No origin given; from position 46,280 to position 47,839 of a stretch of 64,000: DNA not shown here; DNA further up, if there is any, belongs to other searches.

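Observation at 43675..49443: BceRS/BceAB-type peptide-antibiotic module with an embedded exported Ere-family hydrolase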

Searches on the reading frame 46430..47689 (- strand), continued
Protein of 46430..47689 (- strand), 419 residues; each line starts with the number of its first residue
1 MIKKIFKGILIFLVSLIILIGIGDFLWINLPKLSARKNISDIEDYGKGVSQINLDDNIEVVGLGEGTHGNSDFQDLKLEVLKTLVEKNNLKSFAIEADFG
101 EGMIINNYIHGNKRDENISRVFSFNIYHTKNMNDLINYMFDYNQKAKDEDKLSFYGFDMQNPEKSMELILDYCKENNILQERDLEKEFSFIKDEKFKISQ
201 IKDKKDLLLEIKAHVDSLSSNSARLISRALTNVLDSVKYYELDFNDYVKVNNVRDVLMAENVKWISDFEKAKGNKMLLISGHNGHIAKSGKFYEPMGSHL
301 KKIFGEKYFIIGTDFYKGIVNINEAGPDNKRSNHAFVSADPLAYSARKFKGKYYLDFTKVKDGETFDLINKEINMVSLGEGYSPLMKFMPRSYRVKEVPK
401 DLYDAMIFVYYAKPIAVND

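Call 18: search_solved_structures(query=A1, max_evalue=0.001, show_alignments=3)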
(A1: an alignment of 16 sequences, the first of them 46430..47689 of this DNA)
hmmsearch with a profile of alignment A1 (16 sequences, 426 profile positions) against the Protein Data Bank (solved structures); distinct sequences matched with E-value up to 0.001: 3.
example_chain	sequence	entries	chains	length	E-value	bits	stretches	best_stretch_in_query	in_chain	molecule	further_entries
2qgm_A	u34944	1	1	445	2.8e-32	115.5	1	58-319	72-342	Succinoglycan biosynthesis protein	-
2rad_A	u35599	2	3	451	7.6e-32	114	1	59-330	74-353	Succinoglycan biosynthesis protein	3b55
6xcq_A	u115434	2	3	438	5.3e-07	32.2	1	56-317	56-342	EreC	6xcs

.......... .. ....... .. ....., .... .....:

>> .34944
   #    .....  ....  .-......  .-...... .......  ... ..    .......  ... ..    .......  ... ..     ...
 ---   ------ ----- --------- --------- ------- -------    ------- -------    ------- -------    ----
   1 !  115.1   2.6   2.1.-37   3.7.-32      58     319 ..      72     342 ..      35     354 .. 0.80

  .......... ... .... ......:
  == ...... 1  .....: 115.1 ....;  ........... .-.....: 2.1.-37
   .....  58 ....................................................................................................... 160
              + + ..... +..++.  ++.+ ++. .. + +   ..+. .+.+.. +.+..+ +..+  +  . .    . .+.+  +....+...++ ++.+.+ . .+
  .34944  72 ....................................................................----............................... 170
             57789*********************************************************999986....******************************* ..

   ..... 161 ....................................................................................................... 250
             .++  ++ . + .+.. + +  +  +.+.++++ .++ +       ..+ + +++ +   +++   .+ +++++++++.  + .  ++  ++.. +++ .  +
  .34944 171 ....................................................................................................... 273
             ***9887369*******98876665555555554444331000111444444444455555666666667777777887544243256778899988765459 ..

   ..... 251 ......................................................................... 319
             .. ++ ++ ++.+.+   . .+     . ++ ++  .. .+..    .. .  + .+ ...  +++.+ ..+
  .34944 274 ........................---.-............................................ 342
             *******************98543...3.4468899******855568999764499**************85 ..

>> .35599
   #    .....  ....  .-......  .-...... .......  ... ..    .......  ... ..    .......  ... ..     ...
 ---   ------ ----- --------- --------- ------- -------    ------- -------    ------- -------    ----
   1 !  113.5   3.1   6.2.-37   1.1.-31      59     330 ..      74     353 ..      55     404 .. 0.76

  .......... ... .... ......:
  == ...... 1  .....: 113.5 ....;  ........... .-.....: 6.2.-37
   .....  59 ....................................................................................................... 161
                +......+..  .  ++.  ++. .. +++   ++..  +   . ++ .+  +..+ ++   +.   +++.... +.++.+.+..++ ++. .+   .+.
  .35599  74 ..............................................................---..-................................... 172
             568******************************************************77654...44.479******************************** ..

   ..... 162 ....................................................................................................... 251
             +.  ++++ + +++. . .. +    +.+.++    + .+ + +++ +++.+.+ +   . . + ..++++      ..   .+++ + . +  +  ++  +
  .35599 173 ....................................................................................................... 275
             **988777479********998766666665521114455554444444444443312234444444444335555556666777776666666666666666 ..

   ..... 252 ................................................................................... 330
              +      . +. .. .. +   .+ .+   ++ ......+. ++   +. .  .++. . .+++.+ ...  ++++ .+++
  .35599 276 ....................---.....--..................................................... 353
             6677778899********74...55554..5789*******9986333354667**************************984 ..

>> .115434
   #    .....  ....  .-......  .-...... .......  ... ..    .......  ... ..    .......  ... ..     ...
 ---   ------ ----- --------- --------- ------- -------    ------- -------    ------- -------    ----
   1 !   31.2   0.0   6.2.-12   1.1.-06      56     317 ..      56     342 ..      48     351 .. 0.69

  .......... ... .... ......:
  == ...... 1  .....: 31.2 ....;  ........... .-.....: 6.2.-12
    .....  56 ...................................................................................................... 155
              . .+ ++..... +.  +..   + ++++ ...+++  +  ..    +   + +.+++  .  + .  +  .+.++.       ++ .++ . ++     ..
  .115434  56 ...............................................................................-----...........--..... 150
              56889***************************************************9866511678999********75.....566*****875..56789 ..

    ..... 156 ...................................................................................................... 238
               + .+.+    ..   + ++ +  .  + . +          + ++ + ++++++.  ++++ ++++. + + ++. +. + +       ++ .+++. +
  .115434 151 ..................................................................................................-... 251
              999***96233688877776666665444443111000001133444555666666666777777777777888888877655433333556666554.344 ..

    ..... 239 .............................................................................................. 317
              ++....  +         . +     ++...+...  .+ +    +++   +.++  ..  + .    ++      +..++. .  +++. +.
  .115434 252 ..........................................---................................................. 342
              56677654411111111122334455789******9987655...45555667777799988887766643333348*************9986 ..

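Call 19: find_related_loci(query=A1, collection=genome_contigs, flank=9000)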
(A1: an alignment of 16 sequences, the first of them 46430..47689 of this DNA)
Query A1 (419 aa) in genome_contigs; peptide patterns used: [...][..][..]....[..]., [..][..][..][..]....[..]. (x = any residue, [..] = any of these).
599 stretches matched a pattern (row limit reached: there are more); 575 encode a relative of the query (tblastn E <= 1e-3); the best 80 are kept; 80 distinct loci.
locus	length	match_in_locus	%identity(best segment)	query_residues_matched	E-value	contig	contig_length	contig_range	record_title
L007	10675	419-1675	91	1-419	0e+0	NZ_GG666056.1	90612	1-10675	Anaerococcus lactolyticus ATCC 51172 SCAFFOLD13, whole genome shotgun sequence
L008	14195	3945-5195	91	1-417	0e+0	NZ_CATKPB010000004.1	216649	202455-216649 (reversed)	Peptoniphilus genitalis strain Marseille-Q7072 contig00004, whole genome shotgun sequence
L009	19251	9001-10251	88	1-417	0e+0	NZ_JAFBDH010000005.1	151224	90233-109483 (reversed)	Peptoniphilus gorbachii strain DSM 21461 Ga0454014_05, whole genome shotgun sequence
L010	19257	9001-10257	75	1-419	0e+0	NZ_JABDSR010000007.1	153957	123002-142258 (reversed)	Peptoniphilus faecalis strain AGMB00490 27094.AGMB00490.1_contig07, whole genome shotgun sequence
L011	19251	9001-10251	70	1-417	0e+0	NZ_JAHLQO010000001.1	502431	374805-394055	Peptoniphilus ovalis strain MSJ-1 M1_ctg0001, whole genome shotgun sequence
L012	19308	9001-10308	46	1-414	1e-121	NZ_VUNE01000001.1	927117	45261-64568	Peptostreptococcus porci strain WCA-SAB-591-4A-A seq1, whole genome shotgun sequence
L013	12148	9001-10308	44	1-417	6e-116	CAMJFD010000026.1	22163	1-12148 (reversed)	MAG: uncultured Butyrivibrio sp. isolate SRR12081302_bin.26_metaWRAP_v1.3_MAG genome assembly, contig: ERZ12289775.3784,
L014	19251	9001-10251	44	3-415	2e-114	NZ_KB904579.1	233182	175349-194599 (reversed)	Streptococcus ovis DSM 16829 A3I9DRAFT_scaffold_3.4, whole genome shotgun sequence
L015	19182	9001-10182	45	27-415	9e-110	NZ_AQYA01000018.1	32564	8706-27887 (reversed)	Streptococcus henryi DSM 19005 F601DRAFT_scaffold00020.20_C, whole genome shotgun sequence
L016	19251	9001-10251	87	1-417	0e+0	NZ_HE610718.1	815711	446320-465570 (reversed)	Peptoniphilus senegalensis JC140 strain type strain: JC140, whole genome shotgun sequence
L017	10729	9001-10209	46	2-417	1e-105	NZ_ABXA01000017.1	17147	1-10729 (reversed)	Anaerococcus hydrogenalis DSM 7454 A_hydrogenalis-1.0_Cont61.1, whole genome shotgun sequence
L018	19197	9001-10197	43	24-417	3e-98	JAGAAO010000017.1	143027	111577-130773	MAG: Butyrivibrio sp. isolate RGIG8267 Water_buffalos_Rumen-5__c497647, whole genome shotgun sequence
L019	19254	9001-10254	41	3-417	8e-97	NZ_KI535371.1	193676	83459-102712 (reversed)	Catonella morbi ATCC 51271 Scfld5, whole genome shotgun sequence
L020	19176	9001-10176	37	10-418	3e-81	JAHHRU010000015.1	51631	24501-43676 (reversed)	MAG: Allofournierella sp. isolate MAG038 MAG038_15, whole genome shotgun sequence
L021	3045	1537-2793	39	1-415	7e-82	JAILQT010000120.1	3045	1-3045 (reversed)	MAG: Solobacterium sp. isolate RUI365 k141_11984716_flag=0_multi=4.9862_len=3045, whole genome shotgun sequence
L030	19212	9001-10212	36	11-418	2e-73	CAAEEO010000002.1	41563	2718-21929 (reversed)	MAG TPA_asm: uncultured Oscillospiraceae bacterium, isolate HGM13010, WGS project CAAEEO010000000 data, contig: ERS39652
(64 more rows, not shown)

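Call 38: find_encoding_contigs(protein=P0005, flank=5000, max_places=4)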
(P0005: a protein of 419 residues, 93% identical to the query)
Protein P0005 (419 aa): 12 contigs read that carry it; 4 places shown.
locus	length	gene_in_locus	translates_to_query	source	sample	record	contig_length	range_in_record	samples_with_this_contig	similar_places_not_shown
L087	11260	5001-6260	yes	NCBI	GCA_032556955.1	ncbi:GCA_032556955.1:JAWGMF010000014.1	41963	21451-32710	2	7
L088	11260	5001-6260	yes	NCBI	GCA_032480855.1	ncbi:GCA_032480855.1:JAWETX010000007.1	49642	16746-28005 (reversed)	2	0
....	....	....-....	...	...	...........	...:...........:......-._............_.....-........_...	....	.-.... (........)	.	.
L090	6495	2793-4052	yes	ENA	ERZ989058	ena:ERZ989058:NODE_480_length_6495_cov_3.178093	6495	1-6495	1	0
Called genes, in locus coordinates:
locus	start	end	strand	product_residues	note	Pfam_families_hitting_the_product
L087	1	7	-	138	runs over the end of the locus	-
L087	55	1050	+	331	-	PF00753:Lactamase_B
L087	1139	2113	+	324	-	PF00809:Pterin_bind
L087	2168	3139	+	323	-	PF01515:PTA_PTB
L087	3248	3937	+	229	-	PF00072:Response_reg, PF00486:Trans_reg_C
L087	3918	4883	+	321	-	PF02518:HATPase_c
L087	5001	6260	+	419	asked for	PF05139:Erythro_esteras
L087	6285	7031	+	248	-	PF00005:ABC_tran, PF13304:AAA_21 (faint)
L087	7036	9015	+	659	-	-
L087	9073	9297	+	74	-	PF19807:DUF6290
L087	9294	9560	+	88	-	PF05016:ParE_toxin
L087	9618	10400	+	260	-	PF03747:ADP_ribosyl_GH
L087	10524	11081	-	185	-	PF02417:Chromate_transp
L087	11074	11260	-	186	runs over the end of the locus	PF02417:Chromate_transp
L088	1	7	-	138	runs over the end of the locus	-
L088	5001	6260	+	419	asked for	PF05139:Erythro_esteras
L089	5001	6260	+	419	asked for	PF05139:Erythro_esteras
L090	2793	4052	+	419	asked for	PF05139:Erythro_esteras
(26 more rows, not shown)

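Call 39: find_encoding_contigs(protein=P0021, flank=5000, max_places=4)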
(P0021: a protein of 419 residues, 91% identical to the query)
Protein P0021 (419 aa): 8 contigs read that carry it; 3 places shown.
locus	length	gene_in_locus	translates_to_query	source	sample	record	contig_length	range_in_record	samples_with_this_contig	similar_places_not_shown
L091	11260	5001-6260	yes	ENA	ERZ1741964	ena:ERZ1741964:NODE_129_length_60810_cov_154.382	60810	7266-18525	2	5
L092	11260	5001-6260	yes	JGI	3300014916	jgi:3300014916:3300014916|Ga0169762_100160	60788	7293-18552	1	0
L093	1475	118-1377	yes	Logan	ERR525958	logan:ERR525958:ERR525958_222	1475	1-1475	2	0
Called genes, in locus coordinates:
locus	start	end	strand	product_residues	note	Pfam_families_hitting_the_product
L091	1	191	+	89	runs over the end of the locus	-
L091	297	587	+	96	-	PF12958:DUF3847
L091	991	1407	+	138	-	-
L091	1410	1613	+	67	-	PF12844:HTH_19, PF01381:HTH_3, PF13443:HTH_26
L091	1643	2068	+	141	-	-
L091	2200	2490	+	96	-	PF12958:DUF3847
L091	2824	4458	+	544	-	PF03389:MobA_MobL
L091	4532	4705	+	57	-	-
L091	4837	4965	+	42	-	-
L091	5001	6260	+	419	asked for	PF05139:Erythro_esteras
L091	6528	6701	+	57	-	-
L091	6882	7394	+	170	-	PF12687:DUF3801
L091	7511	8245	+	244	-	PF09681:Phage_rep_org_N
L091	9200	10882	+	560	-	PF00239:Resolvase, PF07508:Recombinase, PF13408:Zn_ribbon_recom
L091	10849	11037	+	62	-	-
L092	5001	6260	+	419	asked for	PF05139:Erythro_esteras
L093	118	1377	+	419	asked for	PF05139:Erythro_esteras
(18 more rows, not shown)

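Call 42: predict_structure(alignment_id=A1)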
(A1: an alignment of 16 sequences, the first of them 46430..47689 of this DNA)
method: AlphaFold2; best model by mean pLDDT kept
length: 419 residues; sequences in the alignment: 16
mean_pLDDT: 89.0   pTM: 0.87
mean pLDDT of the five models: 89.0, 86.8, 85.7, 84.3, 76.9
residues with pLDDT >= 90: 282; 70-90: 101; 50-70: 26; < 50: 10
segments of 3 or more residues with pLDDT < 50: 382-385, 389-393
pLDDT, mean of each block of 10 residues (from residue 1): 83 87 73 83 95 95 82 93 96 97 98 93 91 97 96 97 95 96 94 88 96 97 98 96 86 95 98 96 85 89 97 88 68 79 93 95 95 66 50 68 94 85
secondary structure, 60 per line:
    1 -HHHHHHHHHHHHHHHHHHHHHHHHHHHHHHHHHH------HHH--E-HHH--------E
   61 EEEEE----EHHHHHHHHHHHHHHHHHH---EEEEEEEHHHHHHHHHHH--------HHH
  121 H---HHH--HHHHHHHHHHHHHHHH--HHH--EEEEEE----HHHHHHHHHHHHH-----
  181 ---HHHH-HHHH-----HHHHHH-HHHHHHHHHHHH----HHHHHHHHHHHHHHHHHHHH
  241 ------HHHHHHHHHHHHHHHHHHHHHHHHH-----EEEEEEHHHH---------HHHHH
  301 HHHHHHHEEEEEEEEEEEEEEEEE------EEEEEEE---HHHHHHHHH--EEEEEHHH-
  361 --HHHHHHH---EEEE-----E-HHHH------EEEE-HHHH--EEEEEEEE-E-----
elements in order: H2-35 E60-65 H71-88 E92-98 H99-109 H118-121 H130-145 E153-158 H163-175 H184-187 H189-192 H198-203 H205-216 H221-240 H247-271 E277-282 H283-286 H296-307 E308-324 E331-337 H341-349 E352-356 H363-369 E373-376 H384-387 E394-397 H399-402 E405-412

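Call 46: fold_search(model_id=the predicted structure, library=pdb)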
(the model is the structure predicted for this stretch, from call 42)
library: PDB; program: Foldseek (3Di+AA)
matches with E <= 10: 257; with E <= 0.001: 7
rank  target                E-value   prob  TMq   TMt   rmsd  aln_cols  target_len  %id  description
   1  2rad_B                1.8e-22  1.00  0.72  0.74   3.6       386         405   21  Crystal structure of the succinoglycan biosynthesis protein. Northeast structural Genomics Consortium target BcR135 (released 2007-10-02)
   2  3b55                  3.9e-22  1.00  0.74  0.76   4.3       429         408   20  Crystal structure of the Q81BN2_BACCR protein from Bacillus cereus. NESG target BcR135 (released 2007-11-06)
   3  2rad_A                7.7e-22  1.00  0.74  0.76   4.3       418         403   20  Crystal structure of the succinoglycan biosynthesis protein. Northeast structural Genomics Consortium target BcR135 (released 2007-10-02)
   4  2qgm                  5.8e-21  1.00  0.70  0.74   4.7       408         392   20  Crystal structure of succinoglycan biosynthesis protein at the resolution 1.7 A. Northeast Structural Genomics Consortiu (released 2007-07-24)
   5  6xcq                  2.8e-15  1.00  0.61  0.63   5.6       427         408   16  Erythromycin esterase EreC, mutant H289N in its closed conformation (released 2021-02-17)
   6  6xcs_A                3.5e-14  1.00  0.63  0.64   5.5       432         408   15  Erythromycin esterase mutant EreC H289N in its open conformation (released 2021-02-17)
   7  2g5g                  3.4e-04  1.00  0.32  0.50  14.0       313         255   13  Cofacial heme binding to ChaN of Campylobacter jejuni (released 2006-10-03)
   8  5t09                  1.6e-02  0.75  0.21  0.36  13.1       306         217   10  The structure of the type III effector HopBA1 (released 2017-02-01)
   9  4pj3                  6.1e-02  0.11  0.13  0.05  18.4       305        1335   10  Structural insight into the function and evolution of the spliceosomal helicase Aquarius, Structure of Aquarius in compl (released 2015-01-21)
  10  6ff7_U                6.8e-02  0.12  0.13  0.05  18.3       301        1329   10  human Bact spliceosome core structure (released 2019-03-13)
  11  9l5t_Y                7.2e-02  0.11  0.12  0.05  19.1       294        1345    9  Cryo-EM structure of the thermophile spliceosome (state B*Q2) (released 2025-03-12)
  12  5xjc_Q                1.1e-01  0.10  0.13  0.05  18.8       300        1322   10  Cryo-EM structure of the human spliceosome just prior to exon ligation at 3.6 angstrom (released 2017-07-05)
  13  5z56_Q                1.4e-01  0.09  0.13  0.05  18.8       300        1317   10  cryo-EM structure of a human activated spliceosome (mature Bact) at 5.1 angstrom. (released 2018-09-19)
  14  7a5p_U                1.6e-01  0.08  0.12  0.05  17.9       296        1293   10  Human C Complex Spliceosome - Medium-resolution PERIPHERY (released 2020-10-14)
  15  9l5s_Y                2.1e-01  0.08  0.14  0.06  17.9       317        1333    8  Cryo-EM structure of the thermophile spliceosome (state B*Q1) (released 2025-03-12)
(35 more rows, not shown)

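Call 54: search_dna_similar(query=window:46430-47689:-, collection=plasmids, mode=protein, max_rows=25, max_evalue=1e-20)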
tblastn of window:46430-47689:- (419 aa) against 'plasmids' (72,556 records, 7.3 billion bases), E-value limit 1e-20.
Records with a match: 6; places in all: 6; records where one place covers at least 80% of the query: 6.
Best place of each record, by identity: <60% 6.
By first word of the organism name: Stenotrophomonas 2; Brevibacillus 1; Butyrivibrio 1; Lysinibacillus 1; Nonomuraea 1.
By predicted mobility (MOB-suite, as given by PLSDB): non-mobilizable 6.
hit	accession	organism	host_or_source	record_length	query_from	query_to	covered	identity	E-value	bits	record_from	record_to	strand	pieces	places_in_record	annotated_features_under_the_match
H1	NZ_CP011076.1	Brevibacillus laterosporus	Oryza sativa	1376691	49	414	87%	32.0%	3e-39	157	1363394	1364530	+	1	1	none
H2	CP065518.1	Stenotrophomonas rhizophila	Kandelia candel (mangrove),cell culture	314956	39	419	91%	30.1%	8e-44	171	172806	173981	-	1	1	none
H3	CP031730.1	Stenotrophomonas rhizophila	Nusuttodinium aeruginosum,whole organism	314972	39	419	91%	30.1%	8e-44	171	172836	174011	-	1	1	erythromycin esterase family protein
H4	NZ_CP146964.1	Butyrivibrio fibrisolvens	Bovinae,Bovine rumen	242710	33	415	91%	29.8%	2e-35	146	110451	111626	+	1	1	erythromycin esterase family protein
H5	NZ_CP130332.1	Lysinibacillus fusiformis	Winter wheat (Triticum ...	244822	39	419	91%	29.0%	8e-44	171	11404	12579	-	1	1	erythromycin esterase family protein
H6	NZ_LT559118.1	Nonomuraea gerenzanensis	-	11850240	51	415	87%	26.8%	9e-35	144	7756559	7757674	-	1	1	none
